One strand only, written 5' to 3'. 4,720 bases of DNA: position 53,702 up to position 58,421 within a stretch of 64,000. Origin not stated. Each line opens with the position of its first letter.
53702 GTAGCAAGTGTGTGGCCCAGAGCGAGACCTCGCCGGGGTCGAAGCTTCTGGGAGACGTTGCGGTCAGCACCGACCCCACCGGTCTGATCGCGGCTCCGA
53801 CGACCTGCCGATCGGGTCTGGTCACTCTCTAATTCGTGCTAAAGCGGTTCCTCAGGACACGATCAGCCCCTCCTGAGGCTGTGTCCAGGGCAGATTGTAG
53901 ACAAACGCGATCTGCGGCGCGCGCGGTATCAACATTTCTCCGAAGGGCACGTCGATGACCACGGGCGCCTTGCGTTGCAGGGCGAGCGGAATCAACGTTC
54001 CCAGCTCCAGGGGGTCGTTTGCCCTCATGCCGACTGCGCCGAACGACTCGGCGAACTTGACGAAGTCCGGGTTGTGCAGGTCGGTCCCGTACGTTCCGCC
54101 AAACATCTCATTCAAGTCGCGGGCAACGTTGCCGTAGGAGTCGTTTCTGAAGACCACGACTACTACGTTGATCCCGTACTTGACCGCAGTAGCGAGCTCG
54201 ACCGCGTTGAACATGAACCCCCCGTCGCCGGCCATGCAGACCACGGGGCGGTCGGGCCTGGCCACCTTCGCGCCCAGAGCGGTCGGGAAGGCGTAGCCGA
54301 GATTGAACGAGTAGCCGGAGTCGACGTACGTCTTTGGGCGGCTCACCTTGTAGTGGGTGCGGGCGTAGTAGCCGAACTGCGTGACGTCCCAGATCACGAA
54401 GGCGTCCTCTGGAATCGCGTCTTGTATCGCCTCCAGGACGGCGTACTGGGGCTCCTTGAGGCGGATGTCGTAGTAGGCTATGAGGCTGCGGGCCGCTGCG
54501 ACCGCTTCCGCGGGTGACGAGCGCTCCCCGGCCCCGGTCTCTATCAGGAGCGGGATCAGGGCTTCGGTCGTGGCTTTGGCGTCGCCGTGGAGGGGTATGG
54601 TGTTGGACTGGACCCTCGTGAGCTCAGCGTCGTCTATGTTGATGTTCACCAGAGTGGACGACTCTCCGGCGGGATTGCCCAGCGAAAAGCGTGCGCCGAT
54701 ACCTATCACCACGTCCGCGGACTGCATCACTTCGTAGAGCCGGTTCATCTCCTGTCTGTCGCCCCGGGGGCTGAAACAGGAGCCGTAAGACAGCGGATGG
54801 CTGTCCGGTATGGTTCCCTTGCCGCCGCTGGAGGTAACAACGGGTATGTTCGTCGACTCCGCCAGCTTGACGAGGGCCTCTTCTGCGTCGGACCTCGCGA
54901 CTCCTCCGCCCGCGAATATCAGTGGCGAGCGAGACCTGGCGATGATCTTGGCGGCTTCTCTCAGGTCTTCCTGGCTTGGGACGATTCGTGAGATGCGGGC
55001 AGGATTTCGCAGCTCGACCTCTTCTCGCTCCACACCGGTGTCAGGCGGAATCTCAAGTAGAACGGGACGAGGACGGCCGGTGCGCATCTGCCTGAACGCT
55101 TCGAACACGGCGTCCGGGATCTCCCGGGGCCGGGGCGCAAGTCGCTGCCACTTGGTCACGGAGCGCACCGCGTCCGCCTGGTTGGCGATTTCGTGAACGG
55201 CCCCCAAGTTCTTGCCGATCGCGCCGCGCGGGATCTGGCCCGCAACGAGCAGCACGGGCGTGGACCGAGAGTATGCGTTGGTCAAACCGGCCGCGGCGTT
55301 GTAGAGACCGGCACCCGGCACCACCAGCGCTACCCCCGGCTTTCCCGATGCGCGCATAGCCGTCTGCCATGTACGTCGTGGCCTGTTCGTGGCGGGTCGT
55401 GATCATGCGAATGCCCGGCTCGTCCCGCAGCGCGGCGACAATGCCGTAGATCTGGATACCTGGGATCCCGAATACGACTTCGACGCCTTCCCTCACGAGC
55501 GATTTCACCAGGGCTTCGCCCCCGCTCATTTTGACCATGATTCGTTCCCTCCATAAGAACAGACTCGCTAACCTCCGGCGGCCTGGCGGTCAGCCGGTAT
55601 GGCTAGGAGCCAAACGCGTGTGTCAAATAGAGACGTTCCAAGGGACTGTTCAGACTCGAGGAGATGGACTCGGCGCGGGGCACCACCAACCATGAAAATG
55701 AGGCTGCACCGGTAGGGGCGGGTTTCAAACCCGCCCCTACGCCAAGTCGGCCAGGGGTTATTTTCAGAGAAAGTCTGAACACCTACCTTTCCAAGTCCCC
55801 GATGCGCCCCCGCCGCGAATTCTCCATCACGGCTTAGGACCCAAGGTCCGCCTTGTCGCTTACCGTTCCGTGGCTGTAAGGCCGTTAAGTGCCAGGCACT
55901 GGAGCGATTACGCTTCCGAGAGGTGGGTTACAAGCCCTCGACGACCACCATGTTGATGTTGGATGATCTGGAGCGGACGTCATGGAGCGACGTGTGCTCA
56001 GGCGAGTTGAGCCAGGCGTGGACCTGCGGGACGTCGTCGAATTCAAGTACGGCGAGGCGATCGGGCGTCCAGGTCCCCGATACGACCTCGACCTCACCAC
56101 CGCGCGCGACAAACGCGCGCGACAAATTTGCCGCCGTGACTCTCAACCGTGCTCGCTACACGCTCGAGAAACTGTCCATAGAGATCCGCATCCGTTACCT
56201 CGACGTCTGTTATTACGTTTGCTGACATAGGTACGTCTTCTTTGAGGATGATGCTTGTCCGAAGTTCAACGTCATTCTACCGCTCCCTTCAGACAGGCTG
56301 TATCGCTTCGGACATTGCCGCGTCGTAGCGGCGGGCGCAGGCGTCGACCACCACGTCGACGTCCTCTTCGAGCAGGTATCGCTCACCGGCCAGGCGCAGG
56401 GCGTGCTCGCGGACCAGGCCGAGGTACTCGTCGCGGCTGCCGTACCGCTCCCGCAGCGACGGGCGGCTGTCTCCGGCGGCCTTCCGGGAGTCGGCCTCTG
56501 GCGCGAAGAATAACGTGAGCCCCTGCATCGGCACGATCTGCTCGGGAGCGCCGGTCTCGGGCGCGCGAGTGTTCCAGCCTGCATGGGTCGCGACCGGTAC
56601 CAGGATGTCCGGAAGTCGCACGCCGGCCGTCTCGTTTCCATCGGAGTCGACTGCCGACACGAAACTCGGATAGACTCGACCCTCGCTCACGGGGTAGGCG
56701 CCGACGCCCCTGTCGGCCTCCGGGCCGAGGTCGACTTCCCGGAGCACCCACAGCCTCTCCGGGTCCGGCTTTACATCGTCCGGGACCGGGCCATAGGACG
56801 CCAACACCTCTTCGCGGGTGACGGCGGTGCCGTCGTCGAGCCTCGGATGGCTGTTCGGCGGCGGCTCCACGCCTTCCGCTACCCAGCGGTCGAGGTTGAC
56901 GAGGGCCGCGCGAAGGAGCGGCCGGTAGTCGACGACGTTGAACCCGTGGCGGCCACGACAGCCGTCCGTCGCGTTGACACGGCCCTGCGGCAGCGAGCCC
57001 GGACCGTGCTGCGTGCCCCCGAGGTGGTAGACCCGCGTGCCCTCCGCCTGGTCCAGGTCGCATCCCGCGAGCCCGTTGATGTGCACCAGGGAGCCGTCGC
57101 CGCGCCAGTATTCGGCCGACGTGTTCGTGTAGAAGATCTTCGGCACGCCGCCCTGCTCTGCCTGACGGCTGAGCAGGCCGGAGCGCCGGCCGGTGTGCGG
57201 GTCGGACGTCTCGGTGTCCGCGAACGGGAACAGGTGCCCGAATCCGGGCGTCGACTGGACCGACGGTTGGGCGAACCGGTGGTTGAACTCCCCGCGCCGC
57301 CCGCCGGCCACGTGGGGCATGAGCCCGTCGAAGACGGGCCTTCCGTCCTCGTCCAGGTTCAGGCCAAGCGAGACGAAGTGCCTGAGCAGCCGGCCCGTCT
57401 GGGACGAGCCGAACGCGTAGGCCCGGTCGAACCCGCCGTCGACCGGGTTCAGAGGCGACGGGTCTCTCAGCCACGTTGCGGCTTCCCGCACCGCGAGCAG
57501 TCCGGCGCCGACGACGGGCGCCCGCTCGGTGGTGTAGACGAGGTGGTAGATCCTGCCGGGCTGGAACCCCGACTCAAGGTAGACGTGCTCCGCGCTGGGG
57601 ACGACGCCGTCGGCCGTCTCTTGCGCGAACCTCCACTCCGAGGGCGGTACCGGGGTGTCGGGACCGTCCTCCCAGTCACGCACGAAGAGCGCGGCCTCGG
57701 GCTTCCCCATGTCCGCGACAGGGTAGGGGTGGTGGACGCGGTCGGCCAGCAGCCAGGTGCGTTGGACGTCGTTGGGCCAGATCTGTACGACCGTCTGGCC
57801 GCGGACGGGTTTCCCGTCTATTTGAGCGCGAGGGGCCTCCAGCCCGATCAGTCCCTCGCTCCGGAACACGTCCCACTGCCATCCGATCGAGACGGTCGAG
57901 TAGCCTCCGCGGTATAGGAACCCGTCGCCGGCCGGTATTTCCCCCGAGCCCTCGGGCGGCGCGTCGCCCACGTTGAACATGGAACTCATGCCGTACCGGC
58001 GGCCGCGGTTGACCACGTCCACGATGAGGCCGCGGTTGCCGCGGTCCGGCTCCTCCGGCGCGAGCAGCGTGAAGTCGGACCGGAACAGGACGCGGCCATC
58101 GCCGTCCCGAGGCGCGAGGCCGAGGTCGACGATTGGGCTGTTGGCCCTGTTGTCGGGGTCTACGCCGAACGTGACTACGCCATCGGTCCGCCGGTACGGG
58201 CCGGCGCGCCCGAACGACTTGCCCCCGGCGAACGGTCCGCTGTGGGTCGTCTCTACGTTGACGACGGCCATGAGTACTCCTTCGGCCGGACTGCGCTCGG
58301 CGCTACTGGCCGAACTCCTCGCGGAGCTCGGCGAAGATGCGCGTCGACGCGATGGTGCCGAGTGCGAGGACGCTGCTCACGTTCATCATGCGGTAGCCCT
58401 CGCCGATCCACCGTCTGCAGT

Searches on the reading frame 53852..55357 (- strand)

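Call 25: search_protein_families(library=pfam, proteins=[window:53852-55357:-])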
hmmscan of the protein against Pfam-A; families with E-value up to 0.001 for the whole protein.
window:53852-55357:- (501 aa): 4 families
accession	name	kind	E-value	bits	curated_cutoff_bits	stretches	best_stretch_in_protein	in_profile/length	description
PF02775.26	TPP_enzyme_C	-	2e-40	138.5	21.9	1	324-470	1-151/151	Thiamine pyrophosphate enzyme, C-terminal TPP binding domain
PF00205.28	TPP_enzyme_M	-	5.9e-33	113.9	30.4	1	133-267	2-137/137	Thiamine pyrophosphate enzyme, central domain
PF02776.23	TPP_enzyme_N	-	8.3e-12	45.4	26.8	1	2-55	60-111/119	Thiamine pyrophosphate enzyme, N-terminal TPP binding domain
PF02552.22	CO_dh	-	0.00028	21.1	21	1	123-177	16-70/168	CO dehydrogenase beta subunit/acetyl-CoA synthase epsilon subunit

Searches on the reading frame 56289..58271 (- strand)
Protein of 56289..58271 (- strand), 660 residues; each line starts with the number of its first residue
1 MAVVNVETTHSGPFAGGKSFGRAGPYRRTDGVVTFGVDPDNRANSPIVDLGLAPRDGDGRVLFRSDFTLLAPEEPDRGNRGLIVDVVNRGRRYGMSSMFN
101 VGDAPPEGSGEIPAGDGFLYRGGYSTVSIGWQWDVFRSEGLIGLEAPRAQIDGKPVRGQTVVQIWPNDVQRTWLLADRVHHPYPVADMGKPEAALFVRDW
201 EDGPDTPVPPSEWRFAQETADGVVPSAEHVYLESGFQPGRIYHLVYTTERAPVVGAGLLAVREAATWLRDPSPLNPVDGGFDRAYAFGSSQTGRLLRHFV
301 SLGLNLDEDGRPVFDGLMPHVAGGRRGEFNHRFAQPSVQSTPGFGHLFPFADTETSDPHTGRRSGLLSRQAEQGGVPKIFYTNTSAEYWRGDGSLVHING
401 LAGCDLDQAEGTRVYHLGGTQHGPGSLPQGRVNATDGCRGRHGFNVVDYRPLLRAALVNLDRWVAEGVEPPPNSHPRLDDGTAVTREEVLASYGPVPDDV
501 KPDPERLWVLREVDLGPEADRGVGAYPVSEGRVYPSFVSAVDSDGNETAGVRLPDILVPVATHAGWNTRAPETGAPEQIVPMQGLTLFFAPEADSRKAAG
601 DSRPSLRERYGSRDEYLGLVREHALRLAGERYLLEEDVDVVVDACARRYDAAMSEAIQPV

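Call 25: search_protein_families(library=pfam, proteins=[window:56289-58271:-])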
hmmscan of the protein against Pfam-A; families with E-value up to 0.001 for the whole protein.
window:56289-58271:- (660 aa): 1 family
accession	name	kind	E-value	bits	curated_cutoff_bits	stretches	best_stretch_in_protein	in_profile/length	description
PF20091.5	Abhydrolase_10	-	3.8e-39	135.3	23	1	242-642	134-428/429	Alpha/beta hydrolase domain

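Call 77: find_homologous_proteins(query=window:56289-58271:-, max_evalue=1e-100)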
Query window:56289-58271:- (660 aa): 4403 proteins with E <= 1e-100 among 8000 candidates; the best 120 are listed.
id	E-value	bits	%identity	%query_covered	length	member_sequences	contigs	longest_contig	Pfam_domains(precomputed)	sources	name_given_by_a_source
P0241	0.0e+0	1428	94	99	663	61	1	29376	PF20091.6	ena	-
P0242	0.0e+0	1337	88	100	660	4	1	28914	PF20091.6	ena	-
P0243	0.0e+0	1302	84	100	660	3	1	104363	PF20091.6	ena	-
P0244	0.0e+0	1298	86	99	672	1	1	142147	PF20091.6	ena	-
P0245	0.0e+0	1279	84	100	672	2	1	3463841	PF20091.6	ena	-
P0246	0.0e+0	1240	89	90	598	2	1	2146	PF20091.6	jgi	jgi:hypothetical protein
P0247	0.0e+0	1231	81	100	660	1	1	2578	PF20091.6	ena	-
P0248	0.0e+0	1208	79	99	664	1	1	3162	PF20091.6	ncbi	-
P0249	0.0e+0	1207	79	100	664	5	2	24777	PF20091.6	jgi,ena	jgi:hypothetical protein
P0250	3.1e-297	1006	69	98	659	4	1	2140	PF20091.6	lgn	-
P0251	7.3e-297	1004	65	99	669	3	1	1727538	PF20091.6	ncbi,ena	-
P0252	1.0e-294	997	66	100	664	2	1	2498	PF20091.6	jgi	jgi:hypothetical protein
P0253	4.7e-294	995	67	99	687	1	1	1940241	PF20091.6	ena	-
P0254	2.6e-293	993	67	99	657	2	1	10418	PF20091.6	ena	-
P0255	4.4e-293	992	66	100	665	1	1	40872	PF20091.6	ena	-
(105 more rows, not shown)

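Call 78: find_encoding_contigs(protein=P0241, flank=3000, max_places=1)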
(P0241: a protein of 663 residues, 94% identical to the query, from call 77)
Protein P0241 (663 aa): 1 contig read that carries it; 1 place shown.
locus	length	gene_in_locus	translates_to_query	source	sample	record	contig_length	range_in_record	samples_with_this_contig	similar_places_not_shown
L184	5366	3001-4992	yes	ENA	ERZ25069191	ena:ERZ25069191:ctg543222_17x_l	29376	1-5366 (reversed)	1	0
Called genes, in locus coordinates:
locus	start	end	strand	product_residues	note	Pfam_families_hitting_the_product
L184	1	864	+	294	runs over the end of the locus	PF00226:DnaJ, PF01556:DnaJ_C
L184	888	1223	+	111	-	PF13411:MerR_1, PF13591:MerR_2, PF00376:MerR, PF12728:HTH_17 (faint)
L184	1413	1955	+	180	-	-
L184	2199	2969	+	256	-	PF03328:HpcH_HpaI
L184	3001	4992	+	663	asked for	PF20091:Abhydrolase_10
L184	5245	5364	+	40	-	?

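Call 79: find_encoding_contigs(protein=P0242, flank=3000, max_places=1)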
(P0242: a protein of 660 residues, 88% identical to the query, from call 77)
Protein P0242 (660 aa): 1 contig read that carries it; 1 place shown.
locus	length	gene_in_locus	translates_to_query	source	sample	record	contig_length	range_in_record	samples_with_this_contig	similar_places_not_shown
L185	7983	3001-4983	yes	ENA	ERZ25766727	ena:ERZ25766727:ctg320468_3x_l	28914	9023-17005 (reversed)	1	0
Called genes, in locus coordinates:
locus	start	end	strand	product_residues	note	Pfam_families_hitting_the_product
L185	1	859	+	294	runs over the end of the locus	PF00226:DnaJ, PF01556:DnaJ_C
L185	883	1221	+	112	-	PF13411:MerR_1, PF13591:MerR_2, PF00376:MerR, PF12728:HTH_17 (faint)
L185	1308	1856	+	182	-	-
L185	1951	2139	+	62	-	-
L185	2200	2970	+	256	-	PF03328:HpcH_HpaI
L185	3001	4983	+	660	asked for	PF20091:Abhydrolase_10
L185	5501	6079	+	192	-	PF02776:TPP_enzyme_N (weak), PF00205:TPP_enzyme_M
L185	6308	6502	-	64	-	-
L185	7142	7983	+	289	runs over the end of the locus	PF12760:Zn_ribbon_IS1595, PF12762:DDE_Tnp_IS1595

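Call 80: find_encoding_contigs(protein=P0243, flank=3000, max_places=1)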
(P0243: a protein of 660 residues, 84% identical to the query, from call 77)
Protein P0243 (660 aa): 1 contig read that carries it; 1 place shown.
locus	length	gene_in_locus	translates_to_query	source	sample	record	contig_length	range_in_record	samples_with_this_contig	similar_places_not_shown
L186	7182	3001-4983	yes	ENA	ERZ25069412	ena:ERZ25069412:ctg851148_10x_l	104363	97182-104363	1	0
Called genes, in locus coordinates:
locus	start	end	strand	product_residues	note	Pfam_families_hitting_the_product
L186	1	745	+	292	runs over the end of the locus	PF00226:DnaJ, PF01556:DnaJ_C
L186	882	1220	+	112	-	PF13411:MerR_1, PF13591:MerR_2, PF00376:MerR, PF12728:HTH_17 (weak)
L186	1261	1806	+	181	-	-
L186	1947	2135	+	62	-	-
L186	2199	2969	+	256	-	PF03328:HpcH_HpaI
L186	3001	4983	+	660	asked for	PF20091:Abhydrolase_10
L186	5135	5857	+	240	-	-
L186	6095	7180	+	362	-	?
